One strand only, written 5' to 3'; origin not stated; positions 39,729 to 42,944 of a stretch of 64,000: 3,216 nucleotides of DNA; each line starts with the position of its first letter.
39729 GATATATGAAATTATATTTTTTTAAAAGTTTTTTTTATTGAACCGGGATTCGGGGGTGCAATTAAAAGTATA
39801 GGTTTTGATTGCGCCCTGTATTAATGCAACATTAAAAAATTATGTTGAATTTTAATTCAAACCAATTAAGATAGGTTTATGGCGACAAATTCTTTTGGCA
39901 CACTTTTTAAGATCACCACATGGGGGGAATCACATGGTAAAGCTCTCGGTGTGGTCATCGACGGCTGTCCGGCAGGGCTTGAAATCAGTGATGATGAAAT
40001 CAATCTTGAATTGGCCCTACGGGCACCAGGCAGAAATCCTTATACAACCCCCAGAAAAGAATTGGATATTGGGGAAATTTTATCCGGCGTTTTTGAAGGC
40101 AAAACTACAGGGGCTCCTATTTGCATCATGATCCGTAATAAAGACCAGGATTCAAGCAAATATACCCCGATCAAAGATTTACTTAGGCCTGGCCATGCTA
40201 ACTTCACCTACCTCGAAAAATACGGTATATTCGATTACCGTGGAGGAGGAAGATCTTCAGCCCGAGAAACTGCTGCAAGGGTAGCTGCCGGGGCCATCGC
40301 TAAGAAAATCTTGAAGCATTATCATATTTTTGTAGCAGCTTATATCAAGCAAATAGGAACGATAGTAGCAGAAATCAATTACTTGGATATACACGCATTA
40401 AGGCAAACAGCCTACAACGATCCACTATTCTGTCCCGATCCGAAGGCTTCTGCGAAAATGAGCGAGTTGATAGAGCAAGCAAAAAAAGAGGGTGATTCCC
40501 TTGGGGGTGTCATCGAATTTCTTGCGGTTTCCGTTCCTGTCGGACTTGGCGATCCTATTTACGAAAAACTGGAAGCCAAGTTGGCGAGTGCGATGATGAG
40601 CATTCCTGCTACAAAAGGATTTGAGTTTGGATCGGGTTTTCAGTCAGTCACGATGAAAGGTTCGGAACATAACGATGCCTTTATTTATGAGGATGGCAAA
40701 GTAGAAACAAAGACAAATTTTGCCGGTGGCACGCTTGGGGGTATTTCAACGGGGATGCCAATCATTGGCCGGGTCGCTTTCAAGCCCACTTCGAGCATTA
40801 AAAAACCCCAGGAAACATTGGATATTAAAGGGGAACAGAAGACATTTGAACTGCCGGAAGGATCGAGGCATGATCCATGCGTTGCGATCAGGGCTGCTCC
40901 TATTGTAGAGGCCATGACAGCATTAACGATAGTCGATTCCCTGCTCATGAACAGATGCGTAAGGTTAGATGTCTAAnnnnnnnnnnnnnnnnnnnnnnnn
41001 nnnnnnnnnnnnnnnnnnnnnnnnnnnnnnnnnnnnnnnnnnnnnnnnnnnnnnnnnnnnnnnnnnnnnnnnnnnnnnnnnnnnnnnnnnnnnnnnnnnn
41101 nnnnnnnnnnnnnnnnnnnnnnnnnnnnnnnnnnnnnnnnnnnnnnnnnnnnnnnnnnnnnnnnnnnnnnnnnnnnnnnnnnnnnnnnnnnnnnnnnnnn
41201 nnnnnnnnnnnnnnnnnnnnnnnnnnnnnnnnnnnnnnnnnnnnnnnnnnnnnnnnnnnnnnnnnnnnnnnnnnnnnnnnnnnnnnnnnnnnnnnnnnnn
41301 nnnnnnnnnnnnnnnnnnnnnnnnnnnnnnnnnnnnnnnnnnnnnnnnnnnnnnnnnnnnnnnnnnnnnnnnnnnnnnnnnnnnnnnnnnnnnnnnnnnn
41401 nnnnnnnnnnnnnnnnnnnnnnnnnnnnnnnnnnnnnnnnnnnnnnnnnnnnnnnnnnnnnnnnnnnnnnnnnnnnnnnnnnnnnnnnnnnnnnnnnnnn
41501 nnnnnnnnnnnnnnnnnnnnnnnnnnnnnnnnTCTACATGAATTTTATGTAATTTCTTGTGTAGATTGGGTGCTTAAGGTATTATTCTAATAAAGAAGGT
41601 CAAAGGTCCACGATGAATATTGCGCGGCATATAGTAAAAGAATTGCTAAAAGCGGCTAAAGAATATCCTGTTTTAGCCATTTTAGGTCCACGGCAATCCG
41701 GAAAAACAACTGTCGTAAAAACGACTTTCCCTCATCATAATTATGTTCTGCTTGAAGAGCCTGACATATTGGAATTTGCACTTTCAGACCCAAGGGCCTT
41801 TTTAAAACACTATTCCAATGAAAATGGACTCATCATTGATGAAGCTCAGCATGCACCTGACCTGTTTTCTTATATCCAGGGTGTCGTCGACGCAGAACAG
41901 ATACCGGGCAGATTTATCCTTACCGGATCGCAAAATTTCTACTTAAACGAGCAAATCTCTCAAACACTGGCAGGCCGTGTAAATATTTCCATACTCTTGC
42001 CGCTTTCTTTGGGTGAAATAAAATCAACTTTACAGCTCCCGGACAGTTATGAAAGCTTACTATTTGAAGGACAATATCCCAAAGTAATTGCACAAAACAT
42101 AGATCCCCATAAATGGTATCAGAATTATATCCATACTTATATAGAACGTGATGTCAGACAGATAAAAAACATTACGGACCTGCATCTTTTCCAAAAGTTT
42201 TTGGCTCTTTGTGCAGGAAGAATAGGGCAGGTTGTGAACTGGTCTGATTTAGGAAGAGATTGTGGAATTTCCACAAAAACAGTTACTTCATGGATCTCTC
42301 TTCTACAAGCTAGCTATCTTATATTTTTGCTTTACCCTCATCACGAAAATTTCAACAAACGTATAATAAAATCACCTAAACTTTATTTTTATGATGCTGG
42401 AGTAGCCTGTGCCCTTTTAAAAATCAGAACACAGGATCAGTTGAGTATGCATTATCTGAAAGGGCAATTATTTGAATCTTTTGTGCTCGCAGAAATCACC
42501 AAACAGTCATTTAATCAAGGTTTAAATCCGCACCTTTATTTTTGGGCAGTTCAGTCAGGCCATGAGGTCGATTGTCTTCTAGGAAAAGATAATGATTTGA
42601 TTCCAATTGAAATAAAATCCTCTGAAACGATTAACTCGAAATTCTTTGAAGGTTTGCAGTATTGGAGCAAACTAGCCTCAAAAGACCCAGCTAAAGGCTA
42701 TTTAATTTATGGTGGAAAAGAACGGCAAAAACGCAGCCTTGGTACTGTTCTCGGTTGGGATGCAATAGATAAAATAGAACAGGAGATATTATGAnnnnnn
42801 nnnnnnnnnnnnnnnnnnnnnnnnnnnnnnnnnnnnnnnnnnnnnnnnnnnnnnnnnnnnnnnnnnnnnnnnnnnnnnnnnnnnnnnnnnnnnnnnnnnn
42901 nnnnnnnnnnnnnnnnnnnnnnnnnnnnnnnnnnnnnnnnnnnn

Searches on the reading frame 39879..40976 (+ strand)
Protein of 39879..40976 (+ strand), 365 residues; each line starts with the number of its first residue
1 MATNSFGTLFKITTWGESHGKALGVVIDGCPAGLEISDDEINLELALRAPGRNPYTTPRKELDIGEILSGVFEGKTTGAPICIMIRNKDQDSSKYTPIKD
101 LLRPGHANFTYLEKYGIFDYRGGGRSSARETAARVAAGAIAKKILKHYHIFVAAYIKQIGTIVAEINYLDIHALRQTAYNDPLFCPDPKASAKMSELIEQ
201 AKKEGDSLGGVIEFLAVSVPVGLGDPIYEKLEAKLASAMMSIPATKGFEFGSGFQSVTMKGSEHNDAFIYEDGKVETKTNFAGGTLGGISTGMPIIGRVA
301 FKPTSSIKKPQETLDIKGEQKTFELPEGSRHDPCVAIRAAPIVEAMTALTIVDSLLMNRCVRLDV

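Call 47: search_protein_families(library=pfam, proteins=[window:39879-40976:+], max_evalue=0.00001)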
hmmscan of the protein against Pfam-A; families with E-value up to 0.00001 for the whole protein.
window:39879-40976:+ (365 aa): 1 family
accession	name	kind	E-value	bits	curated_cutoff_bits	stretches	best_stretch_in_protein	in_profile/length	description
PF01264.26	Chorismate_synt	-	1.7e-137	458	27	1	10-356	1-327/327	Chorismate synthase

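Call 49: find_homologous_proteins(query=window:39879-40976:+, max_evalue=1e-60)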
Query window:39879-40976:+ (365 aa): 8000 proteins with E <= 1e-60 among 8000 candidates; the best 120 are listed.
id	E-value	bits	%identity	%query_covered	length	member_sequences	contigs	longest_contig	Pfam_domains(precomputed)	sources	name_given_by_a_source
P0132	1.2e-241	819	100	100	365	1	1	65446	PF01264.27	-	-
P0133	9.1e-212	721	86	100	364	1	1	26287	PF01264.27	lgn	-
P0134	1.9e-211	720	87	100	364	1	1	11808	PF01264.27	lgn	-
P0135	1.0e-203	694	83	99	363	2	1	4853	PF01264.27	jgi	jgi:chorismate synthase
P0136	2.6e-200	683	83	100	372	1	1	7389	PF01264.27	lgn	-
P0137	4.4e-198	676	81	99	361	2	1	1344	PF01264.27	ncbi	-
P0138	3.3e-197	673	81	99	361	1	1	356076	PF01264.27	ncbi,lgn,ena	-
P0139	6.2e-197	672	79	99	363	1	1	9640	PF01264.27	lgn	-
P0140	1.6e-194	664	78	100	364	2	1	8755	PF01264.27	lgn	-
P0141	1.1e-193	661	79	99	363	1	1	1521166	PF01264.27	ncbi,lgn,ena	-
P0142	6.1e-193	659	78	99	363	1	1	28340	PF01264.27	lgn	-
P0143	6.6e-191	652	78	99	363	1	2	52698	PF01264.27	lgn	-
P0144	1.3e-190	651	79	99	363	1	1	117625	PF01264.27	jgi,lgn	-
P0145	1.7e-190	651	77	99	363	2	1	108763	PF01264.27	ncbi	-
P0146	3.2e-190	650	78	99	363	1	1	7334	PF01264.27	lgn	-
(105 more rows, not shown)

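Call 51: find_encoding_contigs(protein=P0133, flank=10000, max_places=2)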
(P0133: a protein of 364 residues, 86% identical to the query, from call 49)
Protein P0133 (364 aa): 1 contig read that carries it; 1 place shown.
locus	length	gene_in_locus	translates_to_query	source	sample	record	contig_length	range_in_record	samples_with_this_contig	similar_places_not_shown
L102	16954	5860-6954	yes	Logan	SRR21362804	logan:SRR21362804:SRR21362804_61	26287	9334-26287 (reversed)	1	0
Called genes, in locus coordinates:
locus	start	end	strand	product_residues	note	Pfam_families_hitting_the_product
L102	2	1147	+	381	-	?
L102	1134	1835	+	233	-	PF12697:Abhydrolase_6 (faint), PF00561:Abhydrolase_1, PF12146:Hydrolase_4 (weak)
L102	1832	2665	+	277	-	PF00378:ECH_1, PF16113:ECH_2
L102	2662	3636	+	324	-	PF22015:OSBS_N, PF13378:MR_MLE_C (faint)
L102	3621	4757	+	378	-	PF00501:AMP-binding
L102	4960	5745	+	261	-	PF00793:DAHP_synth_1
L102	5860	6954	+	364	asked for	PF01264:Chorismate_synt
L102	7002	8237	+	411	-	PF00275:EPSP_synthase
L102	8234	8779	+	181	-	PF13238:AAA_18 (weak), PF01202:SKI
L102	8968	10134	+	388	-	PF13685:Fe-ADH_2, PF01761:DHQ_synthase, PF24621:DHQS_C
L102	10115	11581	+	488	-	PF01487:DHquinase_I, PF08501:Shikimate_dh_N, PF01488:Shikimate_DH, PF18317:SDH_C (weak)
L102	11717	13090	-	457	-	PF00474:SSF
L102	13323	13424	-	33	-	-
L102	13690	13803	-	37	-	-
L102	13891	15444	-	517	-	PF02321:OEP (weak)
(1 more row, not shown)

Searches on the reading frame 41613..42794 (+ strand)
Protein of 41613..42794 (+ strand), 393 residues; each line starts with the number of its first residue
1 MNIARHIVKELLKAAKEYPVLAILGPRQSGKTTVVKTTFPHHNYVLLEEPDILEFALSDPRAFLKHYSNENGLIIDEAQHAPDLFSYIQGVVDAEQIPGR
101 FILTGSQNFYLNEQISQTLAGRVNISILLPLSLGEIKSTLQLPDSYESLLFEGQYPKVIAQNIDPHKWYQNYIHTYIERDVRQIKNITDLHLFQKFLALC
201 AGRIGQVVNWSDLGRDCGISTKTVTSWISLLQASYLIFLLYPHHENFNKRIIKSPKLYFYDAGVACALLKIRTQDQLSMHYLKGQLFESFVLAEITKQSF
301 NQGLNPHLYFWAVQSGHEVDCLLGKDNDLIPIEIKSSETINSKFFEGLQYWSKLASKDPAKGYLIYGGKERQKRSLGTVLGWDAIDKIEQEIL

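Call 47: search_protein_families(library=pfam, proteins=[window:41613-42794:+], max_evalue=0.00001)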
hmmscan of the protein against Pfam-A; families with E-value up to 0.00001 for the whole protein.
window:41613-42794:+ (393 aa): 2 families
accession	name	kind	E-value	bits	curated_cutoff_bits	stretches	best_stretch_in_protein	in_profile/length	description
PF13635.12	DUF4143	-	5.3e-48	163.2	28.1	1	178-337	1-160/160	Domain of unknown function (DUF4143)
PF13173.12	AAA_14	-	1e-25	90.6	27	1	19-136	3-128/129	AAA domain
